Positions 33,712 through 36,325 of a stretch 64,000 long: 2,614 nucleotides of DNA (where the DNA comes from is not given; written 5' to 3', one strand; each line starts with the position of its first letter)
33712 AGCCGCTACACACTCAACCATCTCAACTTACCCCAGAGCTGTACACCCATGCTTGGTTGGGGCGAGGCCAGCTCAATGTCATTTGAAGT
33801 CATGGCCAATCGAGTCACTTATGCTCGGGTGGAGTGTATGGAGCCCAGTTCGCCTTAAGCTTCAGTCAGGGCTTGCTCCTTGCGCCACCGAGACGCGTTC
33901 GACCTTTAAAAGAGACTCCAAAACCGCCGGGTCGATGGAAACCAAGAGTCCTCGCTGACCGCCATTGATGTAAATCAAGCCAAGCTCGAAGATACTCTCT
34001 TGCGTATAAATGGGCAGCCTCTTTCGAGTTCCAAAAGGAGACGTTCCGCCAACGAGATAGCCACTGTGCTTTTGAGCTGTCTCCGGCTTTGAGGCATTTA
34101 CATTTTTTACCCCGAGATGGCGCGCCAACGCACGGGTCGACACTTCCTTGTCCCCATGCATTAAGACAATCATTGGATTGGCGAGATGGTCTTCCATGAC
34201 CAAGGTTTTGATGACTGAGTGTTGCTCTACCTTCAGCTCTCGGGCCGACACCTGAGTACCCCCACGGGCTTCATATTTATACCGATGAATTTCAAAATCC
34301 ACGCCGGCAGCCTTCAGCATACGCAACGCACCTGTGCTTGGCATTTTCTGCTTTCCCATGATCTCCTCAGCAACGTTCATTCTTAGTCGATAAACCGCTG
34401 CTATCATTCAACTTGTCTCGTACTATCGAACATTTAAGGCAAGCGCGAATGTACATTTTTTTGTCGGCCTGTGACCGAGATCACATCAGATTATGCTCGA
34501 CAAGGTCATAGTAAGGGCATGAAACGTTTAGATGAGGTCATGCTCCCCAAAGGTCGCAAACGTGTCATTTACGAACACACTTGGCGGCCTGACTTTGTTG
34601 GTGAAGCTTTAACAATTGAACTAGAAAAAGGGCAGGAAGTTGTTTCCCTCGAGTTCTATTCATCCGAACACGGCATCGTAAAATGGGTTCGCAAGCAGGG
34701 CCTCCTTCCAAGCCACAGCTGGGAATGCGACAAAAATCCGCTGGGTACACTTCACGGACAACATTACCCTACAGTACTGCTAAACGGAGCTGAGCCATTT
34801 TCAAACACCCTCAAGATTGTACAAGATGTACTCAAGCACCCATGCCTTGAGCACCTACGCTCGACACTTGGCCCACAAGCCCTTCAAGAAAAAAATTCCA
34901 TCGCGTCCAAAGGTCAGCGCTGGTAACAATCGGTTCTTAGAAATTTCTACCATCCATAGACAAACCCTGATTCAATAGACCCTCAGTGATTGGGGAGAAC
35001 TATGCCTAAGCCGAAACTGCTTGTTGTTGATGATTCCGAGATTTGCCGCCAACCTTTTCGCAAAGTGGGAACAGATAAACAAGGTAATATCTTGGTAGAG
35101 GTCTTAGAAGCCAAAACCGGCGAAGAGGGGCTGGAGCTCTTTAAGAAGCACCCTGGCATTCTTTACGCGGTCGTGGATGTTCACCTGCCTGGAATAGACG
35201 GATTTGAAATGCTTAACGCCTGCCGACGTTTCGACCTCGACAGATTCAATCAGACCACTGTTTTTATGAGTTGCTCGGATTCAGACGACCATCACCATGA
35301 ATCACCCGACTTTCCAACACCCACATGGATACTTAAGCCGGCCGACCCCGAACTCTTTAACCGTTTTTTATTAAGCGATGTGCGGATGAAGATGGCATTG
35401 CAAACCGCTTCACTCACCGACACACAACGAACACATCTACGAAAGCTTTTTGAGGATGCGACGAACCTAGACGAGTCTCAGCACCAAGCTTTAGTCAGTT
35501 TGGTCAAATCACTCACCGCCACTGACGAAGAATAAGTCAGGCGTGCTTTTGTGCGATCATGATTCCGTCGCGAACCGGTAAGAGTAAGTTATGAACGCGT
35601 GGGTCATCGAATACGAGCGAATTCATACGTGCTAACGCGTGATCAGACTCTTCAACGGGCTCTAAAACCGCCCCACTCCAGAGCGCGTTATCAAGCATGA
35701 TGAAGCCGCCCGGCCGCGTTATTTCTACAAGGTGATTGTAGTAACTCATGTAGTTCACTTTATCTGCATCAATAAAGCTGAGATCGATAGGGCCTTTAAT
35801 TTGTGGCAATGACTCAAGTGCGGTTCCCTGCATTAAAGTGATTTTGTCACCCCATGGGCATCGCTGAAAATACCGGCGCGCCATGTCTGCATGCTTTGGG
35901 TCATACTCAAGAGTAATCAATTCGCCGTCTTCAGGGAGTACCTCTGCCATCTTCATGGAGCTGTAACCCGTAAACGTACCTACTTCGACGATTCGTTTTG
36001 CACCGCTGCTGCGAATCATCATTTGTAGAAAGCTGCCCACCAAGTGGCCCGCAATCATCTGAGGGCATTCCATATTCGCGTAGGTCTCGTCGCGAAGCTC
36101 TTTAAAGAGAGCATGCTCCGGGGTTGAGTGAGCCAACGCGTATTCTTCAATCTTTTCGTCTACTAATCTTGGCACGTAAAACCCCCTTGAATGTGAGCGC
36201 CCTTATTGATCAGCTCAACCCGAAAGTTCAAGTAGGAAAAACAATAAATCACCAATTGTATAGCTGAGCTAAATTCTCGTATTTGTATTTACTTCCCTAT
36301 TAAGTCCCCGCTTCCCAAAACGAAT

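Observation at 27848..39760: Dense cyclic-nucleotide signalling neighbourhood: three class III cyclases, a BASS transporter, a receiver and a cyclase-STAND-TPR fusion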

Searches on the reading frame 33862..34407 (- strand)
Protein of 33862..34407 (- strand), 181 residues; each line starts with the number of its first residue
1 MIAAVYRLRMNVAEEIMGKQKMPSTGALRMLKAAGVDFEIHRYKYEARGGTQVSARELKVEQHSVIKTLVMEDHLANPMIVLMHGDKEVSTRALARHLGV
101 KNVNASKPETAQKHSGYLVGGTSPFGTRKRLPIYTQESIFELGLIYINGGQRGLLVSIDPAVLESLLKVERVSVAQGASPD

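Call 3: search_protein_families(library=pfam, proteins=[window:33862-34407:-], max_evalue=0.01)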
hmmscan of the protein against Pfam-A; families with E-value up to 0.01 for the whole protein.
window:33862-34407:- (181 aa): 1 family
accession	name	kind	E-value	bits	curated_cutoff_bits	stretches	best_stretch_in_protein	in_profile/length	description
PF04073.20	tRNA_edit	-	6.5e-23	81.6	25.5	1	53-164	9-121/123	Aminoacyl-tRNA editing domain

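Call 33: search_protein_families(library=ncbifam, proteins=[window:33862-34407:-], max_evalue=0.01)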
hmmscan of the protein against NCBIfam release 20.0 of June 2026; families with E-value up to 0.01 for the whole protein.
window:33862-34407:- (181 aa): 3 families
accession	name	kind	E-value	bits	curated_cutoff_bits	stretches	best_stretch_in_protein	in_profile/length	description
TIGR00011.1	YbaK_EbsC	equivalog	9e-43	145.6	153.25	1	25-171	1-148/152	Cys-tRNA(Pro) deacylase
NF007951.0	PRK10670.1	equivalog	4.6e-22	78.6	243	1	25-175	2-156/159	Cys-tRNA(Pro)/Cys-tRNA(Cys) deacylase YbaK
NF006625.0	PRK09194.1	equivalog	2.9e-06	26.5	558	1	55-142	264-350/559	proline--tRNA ligase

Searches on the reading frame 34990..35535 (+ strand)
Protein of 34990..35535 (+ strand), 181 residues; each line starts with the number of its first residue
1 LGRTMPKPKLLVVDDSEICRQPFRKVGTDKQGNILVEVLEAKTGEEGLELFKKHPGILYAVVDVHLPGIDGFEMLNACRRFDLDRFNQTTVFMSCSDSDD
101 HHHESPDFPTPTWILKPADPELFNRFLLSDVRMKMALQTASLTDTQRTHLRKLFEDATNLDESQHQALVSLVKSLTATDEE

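Call 3: search_protein_families(library=pfam, proteins=[window:34990-35535:+], max_evalue=0.01)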
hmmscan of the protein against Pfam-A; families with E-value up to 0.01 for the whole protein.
window:34990-35535:+ (181 aa): 1 family
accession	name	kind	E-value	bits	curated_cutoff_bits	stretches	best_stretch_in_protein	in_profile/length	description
PF00072.30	Response_reg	-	4e-08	33.8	30.2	1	11-121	2-104/111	Response regulator receiver domain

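Call 33: search_protein_families(library=ncbifam, proteins=[window:34990-35535:+], max_evalue=0.01)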
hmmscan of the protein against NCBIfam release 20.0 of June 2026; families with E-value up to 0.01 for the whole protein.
window:34990-35535:+ (181 aa): 25 families
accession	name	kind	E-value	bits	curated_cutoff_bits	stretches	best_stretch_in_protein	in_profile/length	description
NF007935.0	PRK10651.1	equivalog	6e-08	32.1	250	1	9-153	8-145/216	two-component system response regulator NarL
NF045505.1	RR_RssB_Pseudo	equivalog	1.6e-06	27.5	700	1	6-155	4-140/394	two-component system response regulator RssB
NF046026.1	HisKinCckACaul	equivalog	1.9e-05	23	1000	1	36-81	583-629/678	cell cycle histidine kinase CckA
NF007135.0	PRK09581.1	equivalog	3.8e-05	22.7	474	1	9-172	4-161/457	PleD family two-component system response regulator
NF041733.1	resp_reg_CseB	equivalog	5.6e-05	22.6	350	1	9-80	2-68/228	two-component system response regulator CseB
NF007018.1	PRK09483.1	equivalog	7.1e-05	22.5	280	1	10-81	4-72/217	UvrY/SirA/GacA family response regulator transcription factor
NF007708.0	PRK10403.1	equivalog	7.9e-05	22.2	343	1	9-123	8-116/215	nitrate/nitrite response regulator protein NarP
NF050064.1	BlResRespRegCbrR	equivalog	9.5e-05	21.5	600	1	35-127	147-237/415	bile resistance response regulator CbrR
NF001965.0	PRK00742.1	subfamily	0.0001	21.6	293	1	9-77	5-70/357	chemotaxis-specific protein-glutamate methyltransferase CheB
TIGR01387.1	cztR_silR_copR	subfamily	0.00024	20.8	279.2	1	11-126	2-110/218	heavy metal response regulator transcription factor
TIGR02875.1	spore_0_A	equivalog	0.00025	20.4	200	1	11-149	6-141/262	sporulation transcription factor Spo0A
NF008677.0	PRK11697.1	equivalog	0.0003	20.2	246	1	9-147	3-130/238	two-component system response regulator BtsR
NF041367.1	CheY_Halo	equivalog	0.00039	20.8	200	1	11-96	2-78/114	chemotaxis protein CheY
NF033120.0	vanR_FM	exception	0.00069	19.3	460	1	11-141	7-128/231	vancomycin resistance response regulator transcription factor, VanR-F/VanR-M family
NF041945.1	LuxN_Vibrio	equivalog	0.00076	17.7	1550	1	7-75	720-783/839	quorum-sensing autoinducer 1 sensor kinase/phosphatase LuxN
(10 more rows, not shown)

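Call 58: search_protein_families(library=padloc, proteins=[window:34990-35535:+], max_evalue=0.001)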
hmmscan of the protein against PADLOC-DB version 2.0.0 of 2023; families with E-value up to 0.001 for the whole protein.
window:34990-35535:+ (181 aa): 0 families

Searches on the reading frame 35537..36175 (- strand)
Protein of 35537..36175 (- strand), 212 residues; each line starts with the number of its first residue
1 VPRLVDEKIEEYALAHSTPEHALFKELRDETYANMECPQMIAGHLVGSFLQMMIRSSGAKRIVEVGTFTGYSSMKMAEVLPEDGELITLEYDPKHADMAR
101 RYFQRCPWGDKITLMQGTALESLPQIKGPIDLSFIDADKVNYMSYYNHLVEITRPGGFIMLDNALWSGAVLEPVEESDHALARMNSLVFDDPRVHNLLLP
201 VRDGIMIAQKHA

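Call 3: search_protein_families(library=pfam, proteins=[window:35537-36175:-], max_evalue=0.01)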
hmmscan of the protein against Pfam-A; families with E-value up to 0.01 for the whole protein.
window:35537-36175:- (212 aa): 5 families
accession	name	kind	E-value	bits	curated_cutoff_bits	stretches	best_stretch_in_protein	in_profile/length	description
PF01596.23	Methyltransf_3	-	4.3e-57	193.2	22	1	16-210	3-203/204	O-methyltransferase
PF13578.12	Methyltransf_24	-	1.5e-12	48.8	26.3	1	63-163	1-104/105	Methyltransferase domain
PF13649.12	Methyltransf_25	-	0.00011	23.2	27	1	62-157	1-97/97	Methyltransferase domain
PF01135.25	PCMT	-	0.00088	19.5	20.3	1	42-104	58-119/210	Protein-L-isoaspartate(D-aspartate) O-methyltransferase (PCMT)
PF08704.16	GCD14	-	0.0041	17.3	26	1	48-116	30-98/247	tRNA methyltransferase complex GCD14 subunit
